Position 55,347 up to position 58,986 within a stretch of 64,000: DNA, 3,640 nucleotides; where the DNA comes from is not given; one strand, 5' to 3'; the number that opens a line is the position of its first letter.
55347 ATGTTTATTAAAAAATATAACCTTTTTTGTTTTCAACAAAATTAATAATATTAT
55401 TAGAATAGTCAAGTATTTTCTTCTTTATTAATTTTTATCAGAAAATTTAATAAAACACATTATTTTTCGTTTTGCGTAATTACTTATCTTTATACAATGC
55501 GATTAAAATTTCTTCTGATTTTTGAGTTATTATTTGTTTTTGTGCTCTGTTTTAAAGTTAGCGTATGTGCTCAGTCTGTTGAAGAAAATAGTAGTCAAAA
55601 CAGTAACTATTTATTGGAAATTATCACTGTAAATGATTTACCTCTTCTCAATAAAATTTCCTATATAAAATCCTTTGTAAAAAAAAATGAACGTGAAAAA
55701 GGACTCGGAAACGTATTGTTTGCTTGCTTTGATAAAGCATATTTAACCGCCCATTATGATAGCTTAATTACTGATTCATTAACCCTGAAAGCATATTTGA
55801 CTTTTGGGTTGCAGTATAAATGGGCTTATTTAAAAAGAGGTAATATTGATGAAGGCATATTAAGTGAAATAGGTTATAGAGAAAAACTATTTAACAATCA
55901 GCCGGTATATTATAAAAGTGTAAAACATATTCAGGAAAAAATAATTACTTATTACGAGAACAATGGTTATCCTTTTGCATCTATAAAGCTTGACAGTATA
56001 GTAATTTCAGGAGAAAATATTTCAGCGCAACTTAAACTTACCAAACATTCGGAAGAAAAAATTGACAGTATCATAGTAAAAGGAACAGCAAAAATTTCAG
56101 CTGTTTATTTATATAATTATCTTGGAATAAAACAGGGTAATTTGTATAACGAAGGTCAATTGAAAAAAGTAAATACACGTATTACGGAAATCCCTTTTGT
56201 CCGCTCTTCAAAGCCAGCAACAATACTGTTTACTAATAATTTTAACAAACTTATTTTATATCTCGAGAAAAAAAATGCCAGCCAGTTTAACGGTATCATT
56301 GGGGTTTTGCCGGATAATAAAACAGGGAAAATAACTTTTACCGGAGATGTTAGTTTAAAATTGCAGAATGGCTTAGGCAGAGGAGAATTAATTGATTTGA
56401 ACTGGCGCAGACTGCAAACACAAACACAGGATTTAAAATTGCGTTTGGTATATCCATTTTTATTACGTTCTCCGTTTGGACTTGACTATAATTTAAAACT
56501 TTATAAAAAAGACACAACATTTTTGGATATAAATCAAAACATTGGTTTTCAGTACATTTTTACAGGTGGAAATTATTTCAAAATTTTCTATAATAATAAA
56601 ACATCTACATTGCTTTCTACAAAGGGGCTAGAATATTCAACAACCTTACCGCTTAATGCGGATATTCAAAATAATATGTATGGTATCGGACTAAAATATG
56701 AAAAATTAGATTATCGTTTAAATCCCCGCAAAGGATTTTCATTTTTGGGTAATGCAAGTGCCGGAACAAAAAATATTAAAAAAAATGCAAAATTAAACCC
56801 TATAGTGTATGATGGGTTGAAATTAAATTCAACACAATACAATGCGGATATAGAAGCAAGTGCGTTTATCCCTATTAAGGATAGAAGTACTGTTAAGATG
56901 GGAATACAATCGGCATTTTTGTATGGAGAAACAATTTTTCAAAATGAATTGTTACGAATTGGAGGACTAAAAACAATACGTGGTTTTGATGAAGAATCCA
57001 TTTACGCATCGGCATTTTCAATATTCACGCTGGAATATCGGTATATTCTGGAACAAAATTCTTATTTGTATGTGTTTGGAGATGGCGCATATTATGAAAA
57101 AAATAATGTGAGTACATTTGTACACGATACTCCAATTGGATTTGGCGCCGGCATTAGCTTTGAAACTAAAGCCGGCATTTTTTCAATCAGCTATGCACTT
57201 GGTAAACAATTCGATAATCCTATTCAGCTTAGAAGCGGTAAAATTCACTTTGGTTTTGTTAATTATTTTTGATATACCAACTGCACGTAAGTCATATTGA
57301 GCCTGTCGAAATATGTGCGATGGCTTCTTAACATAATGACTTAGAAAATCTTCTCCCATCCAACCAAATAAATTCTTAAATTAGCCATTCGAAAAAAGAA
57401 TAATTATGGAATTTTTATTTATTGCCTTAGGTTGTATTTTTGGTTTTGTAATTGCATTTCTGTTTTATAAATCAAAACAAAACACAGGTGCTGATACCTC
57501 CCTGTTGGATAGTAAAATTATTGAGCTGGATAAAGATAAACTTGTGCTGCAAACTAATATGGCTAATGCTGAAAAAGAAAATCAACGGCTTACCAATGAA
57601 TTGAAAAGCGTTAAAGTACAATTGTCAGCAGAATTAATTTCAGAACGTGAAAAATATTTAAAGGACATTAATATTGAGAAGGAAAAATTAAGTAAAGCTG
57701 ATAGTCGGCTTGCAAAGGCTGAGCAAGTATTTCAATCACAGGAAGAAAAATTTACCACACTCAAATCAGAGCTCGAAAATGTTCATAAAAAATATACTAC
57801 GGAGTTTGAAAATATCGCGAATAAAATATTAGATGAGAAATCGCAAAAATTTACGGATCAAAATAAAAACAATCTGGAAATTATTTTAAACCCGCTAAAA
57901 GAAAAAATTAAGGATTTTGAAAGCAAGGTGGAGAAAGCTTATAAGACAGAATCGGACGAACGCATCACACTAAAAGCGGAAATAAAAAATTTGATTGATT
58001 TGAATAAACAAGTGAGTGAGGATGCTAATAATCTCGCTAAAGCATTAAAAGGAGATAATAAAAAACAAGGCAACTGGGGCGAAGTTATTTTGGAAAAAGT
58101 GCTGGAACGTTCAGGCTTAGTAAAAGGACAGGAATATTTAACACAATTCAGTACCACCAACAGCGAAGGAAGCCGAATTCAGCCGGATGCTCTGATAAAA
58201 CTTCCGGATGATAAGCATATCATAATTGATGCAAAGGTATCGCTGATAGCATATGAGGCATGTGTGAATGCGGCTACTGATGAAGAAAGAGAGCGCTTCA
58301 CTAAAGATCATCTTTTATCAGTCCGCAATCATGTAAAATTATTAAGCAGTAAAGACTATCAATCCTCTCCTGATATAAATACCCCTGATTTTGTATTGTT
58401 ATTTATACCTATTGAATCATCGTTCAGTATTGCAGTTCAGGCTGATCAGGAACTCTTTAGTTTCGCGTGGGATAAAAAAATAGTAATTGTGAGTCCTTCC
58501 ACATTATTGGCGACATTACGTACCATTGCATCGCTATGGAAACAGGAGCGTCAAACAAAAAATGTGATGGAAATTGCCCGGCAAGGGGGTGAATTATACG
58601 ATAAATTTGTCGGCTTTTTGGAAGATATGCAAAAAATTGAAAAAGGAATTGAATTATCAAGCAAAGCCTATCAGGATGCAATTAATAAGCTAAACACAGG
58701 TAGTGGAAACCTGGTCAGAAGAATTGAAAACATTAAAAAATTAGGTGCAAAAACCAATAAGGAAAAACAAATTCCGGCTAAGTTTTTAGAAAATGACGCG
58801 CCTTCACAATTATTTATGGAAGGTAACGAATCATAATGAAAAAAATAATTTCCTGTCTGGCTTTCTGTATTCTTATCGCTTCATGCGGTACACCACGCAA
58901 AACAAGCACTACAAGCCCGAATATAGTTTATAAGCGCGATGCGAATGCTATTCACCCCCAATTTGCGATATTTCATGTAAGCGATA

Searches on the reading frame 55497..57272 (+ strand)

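Call 58: search_protein_families(library=pfam, proteins=[window:55497-57272:+], max_evalue=0.00001)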
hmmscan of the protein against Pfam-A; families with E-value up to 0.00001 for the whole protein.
window:55497-57272:+ (591 aa): 1 family
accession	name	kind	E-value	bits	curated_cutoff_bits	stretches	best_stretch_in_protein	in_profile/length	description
PF07244.20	POTRA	-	6.1e-07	30.5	21.3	0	188-231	2-45/79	Surface antigen variable number repeat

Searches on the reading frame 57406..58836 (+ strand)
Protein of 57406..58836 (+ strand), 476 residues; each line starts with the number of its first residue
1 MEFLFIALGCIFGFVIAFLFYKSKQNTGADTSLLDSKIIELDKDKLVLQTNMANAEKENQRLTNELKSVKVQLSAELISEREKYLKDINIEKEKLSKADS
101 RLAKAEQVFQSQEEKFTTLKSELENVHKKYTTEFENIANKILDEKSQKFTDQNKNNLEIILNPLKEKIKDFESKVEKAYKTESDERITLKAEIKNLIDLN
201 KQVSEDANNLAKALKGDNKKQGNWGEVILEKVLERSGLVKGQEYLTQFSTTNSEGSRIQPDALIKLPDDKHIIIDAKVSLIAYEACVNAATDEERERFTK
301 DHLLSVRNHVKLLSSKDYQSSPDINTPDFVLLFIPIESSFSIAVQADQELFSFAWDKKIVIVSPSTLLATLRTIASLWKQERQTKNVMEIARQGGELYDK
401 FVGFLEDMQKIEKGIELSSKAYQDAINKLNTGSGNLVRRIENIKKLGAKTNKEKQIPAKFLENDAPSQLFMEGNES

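Call 58: search_protein_families(library=pfam, proteins=[window:57406-58836:+], max_evalue=0.00001)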
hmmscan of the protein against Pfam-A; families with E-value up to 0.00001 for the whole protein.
window:57406-58836:+ (476 aa): 1 family
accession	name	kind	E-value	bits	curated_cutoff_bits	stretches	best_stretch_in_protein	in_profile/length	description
PF02646.22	RmuC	-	2.6e-107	358.7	26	1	156-452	2-290/291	RmuC family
